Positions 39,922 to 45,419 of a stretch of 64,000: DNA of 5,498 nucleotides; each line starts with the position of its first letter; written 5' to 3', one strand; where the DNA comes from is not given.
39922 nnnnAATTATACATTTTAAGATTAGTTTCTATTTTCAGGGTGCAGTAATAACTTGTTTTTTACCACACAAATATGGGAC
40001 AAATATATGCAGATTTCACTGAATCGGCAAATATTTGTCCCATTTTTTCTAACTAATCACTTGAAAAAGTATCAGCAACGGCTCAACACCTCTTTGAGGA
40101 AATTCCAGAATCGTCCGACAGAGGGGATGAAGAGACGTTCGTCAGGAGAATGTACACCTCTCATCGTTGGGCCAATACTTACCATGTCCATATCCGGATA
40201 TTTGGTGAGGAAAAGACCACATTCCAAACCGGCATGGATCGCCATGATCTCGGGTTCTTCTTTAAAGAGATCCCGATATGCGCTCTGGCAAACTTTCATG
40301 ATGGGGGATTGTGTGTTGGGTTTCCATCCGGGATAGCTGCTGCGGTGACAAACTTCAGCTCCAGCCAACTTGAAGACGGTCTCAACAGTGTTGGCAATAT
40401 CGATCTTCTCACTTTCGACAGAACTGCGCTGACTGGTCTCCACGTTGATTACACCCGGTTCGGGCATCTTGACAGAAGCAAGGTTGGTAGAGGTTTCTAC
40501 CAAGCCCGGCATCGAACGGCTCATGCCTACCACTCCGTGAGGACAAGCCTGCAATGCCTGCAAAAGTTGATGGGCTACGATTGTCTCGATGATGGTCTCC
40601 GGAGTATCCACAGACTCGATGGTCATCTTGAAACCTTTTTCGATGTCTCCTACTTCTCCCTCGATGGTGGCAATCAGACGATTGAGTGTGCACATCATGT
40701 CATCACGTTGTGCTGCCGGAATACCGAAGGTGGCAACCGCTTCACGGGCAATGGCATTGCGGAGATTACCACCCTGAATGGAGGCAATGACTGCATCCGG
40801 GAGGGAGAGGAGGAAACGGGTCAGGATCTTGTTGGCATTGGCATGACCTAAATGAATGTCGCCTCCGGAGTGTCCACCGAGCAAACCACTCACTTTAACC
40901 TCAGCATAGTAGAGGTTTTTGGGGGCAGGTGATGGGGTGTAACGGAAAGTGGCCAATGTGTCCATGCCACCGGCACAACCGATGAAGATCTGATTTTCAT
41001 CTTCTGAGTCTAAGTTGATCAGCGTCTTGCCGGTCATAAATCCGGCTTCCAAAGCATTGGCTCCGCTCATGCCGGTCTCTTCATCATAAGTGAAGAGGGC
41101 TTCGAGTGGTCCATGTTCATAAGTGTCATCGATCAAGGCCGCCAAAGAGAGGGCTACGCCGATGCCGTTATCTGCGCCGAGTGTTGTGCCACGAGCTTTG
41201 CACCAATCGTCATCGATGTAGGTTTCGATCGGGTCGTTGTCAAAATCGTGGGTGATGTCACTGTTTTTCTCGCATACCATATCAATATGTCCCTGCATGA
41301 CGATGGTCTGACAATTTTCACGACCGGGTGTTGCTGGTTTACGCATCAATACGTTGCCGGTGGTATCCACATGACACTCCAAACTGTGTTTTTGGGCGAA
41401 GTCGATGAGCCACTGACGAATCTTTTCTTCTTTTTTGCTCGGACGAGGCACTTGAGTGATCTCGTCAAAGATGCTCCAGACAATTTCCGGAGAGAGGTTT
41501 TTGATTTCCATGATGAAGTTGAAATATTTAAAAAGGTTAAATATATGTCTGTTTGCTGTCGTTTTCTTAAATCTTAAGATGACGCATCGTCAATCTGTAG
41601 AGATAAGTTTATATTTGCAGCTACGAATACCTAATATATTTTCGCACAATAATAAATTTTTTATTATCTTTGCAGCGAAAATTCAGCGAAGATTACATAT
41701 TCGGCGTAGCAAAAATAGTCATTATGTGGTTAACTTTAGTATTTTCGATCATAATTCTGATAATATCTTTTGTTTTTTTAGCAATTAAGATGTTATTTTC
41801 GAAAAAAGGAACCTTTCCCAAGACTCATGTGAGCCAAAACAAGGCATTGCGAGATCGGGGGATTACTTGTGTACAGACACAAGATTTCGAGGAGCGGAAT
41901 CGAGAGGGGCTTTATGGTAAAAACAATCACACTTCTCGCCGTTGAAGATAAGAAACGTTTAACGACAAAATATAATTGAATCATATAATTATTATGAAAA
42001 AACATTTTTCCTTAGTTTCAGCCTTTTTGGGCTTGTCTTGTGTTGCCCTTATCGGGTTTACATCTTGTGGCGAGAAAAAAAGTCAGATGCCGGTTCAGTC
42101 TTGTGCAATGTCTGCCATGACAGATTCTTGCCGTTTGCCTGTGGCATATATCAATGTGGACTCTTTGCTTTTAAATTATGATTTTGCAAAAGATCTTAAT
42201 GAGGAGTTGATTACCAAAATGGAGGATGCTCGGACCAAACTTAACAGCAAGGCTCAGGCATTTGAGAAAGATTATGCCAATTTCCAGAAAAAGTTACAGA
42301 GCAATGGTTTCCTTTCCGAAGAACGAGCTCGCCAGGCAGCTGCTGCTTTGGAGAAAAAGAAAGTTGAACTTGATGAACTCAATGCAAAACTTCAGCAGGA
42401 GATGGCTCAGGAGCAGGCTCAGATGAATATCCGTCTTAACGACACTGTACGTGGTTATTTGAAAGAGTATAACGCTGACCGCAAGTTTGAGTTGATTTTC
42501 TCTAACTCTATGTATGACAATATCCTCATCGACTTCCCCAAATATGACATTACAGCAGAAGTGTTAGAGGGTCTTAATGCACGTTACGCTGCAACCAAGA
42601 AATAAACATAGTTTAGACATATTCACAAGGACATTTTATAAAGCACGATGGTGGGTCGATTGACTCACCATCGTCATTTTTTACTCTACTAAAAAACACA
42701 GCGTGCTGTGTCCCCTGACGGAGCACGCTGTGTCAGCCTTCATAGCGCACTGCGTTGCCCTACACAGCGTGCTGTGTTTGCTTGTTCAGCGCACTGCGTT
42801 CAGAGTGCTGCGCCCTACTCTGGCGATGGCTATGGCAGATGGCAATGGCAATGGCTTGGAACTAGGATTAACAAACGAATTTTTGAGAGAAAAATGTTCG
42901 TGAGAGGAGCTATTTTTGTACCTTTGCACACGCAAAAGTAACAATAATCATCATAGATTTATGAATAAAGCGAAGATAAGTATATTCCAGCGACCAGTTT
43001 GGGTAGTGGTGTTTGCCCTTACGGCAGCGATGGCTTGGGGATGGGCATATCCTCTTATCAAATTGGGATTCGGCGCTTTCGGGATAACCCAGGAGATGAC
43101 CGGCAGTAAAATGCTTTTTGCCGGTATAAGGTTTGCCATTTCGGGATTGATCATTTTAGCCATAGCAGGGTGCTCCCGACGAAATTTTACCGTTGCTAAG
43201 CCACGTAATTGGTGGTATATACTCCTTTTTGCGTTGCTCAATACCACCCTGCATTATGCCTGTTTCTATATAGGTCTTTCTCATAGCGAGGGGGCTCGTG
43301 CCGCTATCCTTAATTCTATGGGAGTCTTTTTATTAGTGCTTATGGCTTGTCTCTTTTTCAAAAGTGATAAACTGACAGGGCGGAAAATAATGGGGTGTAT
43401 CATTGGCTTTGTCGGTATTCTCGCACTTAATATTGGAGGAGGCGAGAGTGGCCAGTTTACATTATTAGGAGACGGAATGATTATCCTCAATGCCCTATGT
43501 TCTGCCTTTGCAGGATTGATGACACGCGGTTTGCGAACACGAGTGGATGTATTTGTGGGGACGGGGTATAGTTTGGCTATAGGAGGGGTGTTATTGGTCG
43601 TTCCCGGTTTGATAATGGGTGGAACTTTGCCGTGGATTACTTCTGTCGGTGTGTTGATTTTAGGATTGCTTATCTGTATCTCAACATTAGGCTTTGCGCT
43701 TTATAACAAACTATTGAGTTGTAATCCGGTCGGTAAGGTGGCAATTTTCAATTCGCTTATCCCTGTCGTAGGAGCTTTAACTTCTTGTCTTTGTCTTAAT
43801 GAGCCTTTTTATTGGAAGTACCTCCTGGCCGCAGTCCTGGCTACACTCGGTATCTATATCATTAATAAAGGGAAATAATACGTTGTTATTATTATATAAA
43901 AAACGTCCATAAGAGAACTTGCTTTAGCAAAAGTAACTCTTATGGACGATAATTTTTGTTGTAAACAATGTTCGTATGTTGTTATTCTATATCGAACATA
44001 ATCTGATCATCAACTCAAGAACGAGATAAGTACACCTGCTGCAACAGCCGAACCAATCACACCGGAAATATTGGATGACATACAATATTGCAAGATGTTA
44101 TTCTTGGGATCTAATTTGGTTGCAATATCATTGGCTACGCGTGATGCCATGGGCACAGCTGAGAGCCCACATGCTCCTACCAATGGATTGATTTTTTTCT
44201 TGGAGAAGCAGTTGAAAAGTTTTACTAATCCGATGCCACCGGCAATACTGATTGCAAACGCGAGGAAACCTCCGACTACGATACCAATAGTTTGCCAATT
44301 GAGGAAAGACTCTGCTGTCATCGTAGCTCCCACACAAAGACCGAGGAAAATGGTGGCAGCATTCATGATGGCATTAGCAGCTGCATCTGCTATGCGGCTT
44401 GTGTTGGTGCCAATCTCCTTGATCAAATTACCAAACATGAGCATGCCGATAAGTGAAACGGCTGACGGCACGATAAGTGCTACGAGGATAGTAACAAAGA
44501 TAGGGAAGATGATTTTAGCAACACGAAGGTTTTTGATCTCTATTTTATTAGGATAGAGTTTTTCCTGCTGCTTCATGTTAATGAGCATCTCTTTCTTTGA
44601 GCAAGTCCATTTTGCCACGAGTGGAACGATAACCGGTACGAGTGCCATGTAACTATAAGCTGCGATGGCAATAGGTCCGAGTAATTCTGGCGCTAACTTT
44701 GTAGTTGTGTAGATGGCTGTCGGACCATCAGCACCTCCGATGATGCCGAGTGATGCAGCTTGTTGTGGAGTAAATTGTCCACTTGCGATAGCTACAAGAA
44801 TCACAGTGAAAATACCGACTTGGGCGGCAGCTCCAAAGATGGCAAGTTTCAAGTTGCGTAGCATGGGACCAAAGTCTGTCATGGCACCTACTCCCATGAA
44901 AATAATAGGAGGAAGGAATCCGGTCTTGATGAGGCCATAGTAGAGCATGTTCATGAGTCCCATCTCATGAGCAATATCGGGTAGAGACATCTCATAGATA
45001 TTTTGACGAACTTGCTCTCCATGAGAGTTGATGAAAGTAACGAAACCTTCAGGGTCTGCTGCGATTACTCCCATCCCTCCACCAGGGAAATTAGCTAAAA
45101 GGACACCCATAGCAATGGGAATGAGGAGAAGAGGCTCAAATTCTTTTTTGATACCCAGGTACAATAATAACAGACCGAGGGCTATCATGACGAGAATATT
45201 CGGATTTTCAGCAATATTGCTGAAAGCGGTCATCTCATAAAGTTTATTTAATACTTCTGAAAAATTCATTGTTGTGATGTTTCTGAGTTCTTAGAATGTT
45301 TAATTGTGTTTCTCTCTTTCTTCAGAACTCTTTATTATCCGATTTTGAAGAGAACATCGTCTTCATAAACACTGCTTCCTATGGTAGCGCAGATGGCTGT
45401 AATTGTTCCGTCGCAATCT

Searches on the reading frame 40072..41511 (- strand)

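Call 28: search_protein_families(library=ncbifam, proteins=[window:40072-41511:-])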
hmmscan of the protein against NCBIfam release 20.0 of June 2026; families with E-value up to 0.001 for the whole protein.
window:40072-41511:- (479 aa): 19 families
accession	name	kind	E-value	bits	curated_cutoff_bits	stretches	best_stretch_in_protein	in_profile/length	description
TIGR01893.1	aa-his-dipept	subfamily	1.8e-166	554.6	343.75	1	7-478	2-476/478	beta-Ala-His dipeptidase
NF011600.0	PRK15026.1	equivalog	7.6e-135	450.4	991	1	2-477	3-480/485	cytosol nonspecific dipeptidase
NF006365.0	PRK08588.1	subfamily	1.8e-13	50.6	289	1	13-158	11-154/383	succinyl-diaminopimelate desuccinylase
TIGR01883.1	PepT-like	hypoth_equivalog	3e-13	49.5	274.25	1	14-172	5-161/361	peptidase T-like protein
NF005710.0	PRK07522.1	subfamily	2.2e-11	43.5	412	1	62-154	64-151/391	acetylornithine deacetylase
NF006399.0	PRK08651.1-2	equivalog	2e-09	37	381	1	30-178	29-175/405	succinyl-diaminopimelate desuccinylase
NF009555.0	PRK13004.1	equivalog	5.1e-09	35.5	321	1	12-111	18-110/399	YgeY family selenium metabolism-linked hydrolase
TIGR01910.1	DapE-ArgE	subfamily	7.1e-09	35.3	217.6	1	23-178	15-174/373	ArgE/DapE family deacylase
TIGR01892.1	AcOrn-deacetyl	equivalog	1.1e-08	34.5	297.7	1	60-154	51-141/365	acetylornithine deacetylase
NF006402.0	PRK08651.1-5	equivalog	3.8e-08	32.7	369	1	27-156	20-141/369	succinyl-diaminopimelate desuccinylase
NF003367.0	PRK04443.1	equivalog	6.9e-07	28.9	363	1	15-79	13-72/349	[LysW]-lysine hydrolase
NF009920.0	PRK13381.1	subfamily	7.2e-07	28.4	293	1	68-156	97-189/412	peptidase T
NF005373.0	PRK06915.1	equivalog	2.5e-06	26.7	428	0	62-165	88-190/422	peptidase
NF005306.0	PRK06837.1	subfamily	9.7e-06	24.6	376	0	60-110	90-137/427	ArgE/DapE family deacylase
TIGR01902.1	dapE-lys-deAc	subfamily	5.8e-05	22.5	163.1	1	14-80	2-63/340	N-acetyl-ornithine/N-acetyl-lysine deacetylase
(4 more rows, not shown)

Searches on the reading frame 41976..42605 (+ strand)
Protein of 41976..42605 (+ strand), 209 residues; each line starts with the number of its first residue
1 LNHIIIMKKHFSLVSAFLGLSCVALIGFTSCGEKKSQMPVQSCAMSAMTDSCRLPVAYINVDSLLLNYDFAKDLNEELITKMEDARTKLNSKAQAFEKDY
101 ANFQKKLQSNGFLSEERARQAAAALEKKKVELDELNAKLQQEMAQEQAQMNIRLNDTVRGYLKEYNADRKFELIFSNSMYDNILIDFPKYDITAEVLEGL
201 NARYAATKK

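Call 30: search_protein_families(library=pfam, proteins=[window:41976-42605:+], max_evalue=0.01)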
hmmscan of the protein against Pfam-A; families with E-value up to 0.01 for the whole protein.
window:41976-42605:+ (209 aa): 1 family
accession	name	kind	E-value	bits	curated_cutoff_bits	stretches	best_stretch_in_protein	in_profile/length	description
PF03938.19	OmpH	-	5.2e-22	79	32.4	1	56-200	2-141/141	Outer membrane protein (OmpH-like)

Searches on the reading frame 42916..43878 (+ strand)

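Call 30: search_protein_families(library=pfam, proteins=[window:42916-43878:+], max_evalue=0.01)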
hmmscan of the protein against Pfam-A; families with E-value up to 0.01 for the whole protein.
window:42916-43878:+ (320 aa): 1 family
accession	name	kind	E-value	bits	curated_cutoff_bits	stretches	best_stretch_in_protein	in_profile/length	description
PF00892.27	EamA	-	1.2e-29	103.7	28.2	2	184-317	2-134/135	EamA-like transporter family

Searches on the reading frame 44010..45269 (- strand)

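Call 30: search_protein_families(library=pfam, proteins=[window:44010-45269:-], max_evalue=0.01)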
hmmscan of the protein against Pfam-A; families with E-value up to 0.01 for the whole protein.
window:44010-45269:- (419 aa): 1 family
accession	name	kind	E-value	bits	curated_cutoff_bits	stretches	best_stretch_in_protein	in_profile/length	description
PF03977.18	OAD_beta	-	7.2e-131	436.8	31.6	1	26-418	3-349/349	Na+-transporting oxaloacetate decarboxylase beta subunit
